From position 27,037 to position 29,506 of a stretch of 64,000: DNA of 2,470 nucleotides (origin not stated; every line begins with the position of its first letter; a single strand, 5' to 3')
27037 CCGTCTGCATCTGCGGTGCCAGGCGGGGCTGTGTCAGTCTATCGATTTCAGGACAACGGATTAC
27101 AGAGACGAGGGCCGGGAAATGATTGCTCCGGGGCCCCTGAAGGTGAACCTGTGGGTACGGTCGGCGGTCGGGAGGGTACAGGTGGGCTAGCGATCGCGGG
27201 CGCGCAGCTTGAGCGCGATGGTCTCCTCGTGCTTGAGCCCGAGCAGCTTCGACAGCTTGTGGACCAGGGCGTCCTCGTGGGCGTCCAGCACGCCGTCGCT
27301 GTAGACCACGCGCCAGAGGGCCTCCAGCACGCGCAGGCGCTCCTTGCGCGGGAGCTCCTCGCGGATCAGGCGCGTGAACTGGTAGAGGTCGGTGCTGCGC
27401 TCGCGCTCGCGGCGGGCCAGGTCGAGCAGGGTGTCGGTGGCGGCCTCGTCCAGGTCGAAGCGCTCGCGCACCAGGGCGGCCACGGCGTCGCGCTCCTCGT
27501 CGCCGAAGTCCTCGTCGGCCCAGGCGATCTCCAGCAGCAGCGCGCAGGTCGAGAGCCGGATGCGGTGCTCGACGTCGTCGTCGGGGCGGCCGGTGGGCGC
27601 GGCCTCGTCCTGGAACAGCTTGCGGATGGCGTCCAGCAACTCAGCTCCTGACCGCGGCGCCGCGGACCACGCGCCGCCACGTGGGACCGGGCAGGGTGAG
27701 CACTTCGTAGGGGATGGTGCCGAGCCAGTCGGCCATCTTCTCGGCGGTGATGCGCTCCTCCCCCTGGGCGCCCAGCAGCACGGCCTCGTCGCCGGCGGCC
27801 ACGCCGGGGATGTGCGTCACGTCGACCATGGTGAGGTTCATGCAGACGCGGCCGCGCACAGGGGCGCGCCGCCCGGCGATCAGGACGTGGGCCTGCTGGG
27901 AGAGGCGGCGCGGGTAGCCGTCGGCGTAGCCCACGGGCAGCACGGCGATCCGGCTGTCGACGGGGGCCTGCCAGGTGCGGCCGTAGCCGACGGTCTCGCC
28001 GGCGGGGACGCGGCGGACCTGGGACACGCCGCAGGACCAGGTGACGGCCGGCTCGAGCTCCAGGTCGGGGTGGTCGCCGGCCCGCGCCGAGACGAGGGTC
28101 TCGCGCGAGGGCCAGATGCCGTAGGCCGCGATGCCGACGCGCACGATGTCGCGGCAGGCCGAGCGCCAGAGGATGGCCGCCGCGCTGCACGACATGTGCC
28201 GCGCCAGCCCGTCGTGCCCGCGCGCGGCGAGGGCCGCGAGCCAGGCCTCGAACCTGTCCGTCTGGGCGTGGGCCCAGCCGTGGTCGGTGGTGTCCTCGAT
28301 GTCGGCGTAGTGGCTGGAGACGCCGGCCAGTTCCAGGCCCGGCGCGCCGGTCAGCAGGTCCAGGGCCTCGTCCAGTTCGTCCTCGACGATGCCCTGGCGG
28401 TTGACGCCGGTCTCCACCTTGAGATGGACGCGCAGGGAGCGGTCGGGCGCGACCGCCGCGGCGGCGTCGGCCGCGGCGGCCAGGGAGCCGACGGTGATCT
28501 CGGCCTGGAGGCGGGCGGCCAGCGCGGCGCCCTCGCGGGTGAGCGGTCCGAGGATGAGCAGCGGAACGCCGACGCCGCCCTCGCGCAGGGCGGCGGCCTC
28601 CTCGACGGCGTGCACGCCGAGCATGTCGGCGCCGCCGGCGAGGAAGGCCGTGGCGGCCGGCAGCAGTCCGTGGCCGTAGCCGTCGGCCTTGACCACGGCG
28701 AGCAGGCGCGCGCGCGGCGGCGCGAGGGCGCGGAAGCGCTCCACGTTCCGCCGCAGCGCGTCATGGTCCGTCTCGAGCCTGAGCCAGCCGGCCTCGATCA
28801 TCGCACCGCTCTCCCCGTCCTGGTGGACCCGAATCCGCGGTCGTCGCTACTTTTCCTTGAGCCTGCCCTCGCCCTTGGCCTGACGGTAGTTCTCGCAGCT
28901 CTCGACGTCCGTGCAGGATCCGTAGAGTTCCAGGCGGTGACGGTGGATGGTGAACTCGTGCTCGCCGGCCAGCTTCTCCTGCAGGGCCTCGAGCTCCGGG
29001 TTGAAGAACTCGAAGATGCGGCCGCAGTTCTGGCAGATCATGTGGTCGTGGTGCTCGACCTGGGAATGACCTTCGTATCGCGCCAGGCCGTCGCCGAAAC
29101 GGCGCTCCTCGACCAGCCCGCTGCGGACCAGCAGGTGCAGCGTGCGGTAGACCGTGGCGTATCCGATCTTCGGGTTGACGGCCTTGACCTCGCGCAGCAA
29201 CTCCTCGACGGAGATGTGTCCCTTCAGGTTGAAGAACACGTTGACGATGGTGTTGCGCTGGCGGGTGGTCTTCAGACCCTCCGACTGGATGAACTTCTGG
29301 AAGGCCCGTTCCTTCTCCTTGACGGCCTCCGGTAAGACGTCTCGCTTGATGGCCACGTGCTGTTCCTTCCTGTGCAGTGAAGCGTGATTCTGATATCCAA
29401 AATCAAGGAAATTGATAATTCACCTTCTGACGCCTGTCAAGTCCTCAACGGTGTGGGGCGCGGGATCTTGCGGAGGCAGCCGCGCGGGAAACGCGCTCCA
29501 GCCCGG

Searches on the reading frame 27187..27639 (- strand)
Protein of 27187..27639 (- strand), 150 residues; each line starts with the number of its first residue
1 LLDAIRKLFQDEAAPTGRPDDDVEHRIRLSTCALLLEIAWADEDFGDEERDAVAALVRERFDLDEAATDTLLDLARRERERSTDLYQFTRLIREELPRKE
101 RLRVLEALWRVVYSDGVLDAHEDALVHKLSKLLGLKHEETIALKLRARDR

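Call 86: search_protein_families(library=pfam, proteins=[window:27187-27639:-], max_evalue=0.00001)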
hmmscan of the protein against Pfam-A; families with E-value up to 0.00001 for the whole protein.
window:27187-27639:- (150 aa): 1 family
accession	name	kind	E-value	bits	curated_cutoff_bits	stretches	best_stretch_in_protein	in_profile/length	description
PF05099.18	TerB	-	1.2e-31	109.8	24.4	1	29-144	2-117/118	Tellurite resistance protein TerB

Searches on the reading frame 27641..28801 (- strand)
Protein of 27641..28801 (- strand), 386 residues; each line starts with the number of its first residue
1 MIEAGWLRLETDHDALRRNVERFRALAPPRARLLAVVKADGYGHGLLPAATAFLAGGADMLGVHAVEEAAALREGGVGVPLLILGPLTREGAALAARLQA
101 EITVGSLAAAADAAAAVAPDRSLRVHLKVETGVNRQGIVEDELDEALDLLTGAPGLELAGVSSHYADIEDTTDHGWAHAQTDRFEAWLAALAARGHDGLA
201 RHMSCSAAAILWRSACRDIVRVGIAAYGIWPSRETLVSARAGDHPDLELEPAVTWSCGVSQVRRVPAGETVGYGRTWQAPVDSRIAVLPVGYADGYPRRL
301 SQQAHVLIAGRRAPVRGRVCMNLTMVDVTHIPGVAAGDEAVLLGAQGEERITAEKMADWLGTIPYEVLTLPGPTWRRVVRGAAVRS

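Call 86: search_protein_families(library=pfam, proteins=[window:27641-28801:-], max_evalue=0.00001)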
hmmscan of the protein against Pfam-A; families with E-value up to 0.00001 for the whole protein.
window:27641-28801:- (386 aa): 2 families
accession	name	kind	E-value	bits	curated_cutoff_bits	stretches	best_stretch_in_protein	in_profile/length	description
PF01168.26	Ala_racemase_N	-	2.5e-54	184.8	24.1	1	12-229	2-218/220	Alanine racemase, N-terminal domain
PF00842.27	Ala_racemase_C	-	7.7e-48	161.7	25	1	252-378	1-126/127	Alanine racemase, C-terminal domain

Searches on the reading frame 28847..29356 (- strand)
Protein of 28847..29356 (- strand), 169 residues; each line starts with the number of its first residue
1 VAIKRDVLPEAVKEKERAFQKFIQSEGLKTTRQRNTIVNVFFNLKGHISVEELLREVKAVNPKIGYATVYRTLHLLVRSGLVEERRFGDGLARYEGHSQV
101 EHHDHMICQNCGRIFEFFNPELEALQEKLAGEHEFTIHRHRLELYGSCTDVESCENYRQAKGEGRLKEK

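Call 86: search_protein_families(library=pfam, proteins=[window:28847-29356:-], max_evalue=0.00001)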
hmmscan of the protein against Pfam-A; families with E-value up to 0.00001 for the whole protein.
window:28847-29356:- (169 aa): 1 family
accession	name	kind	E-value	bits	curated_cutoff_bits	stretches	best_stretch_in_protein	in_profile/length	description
PF01475.25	FUR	-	1.9e-37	128.5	23.1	1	26-145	2-121/121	Ferric uptake regulator family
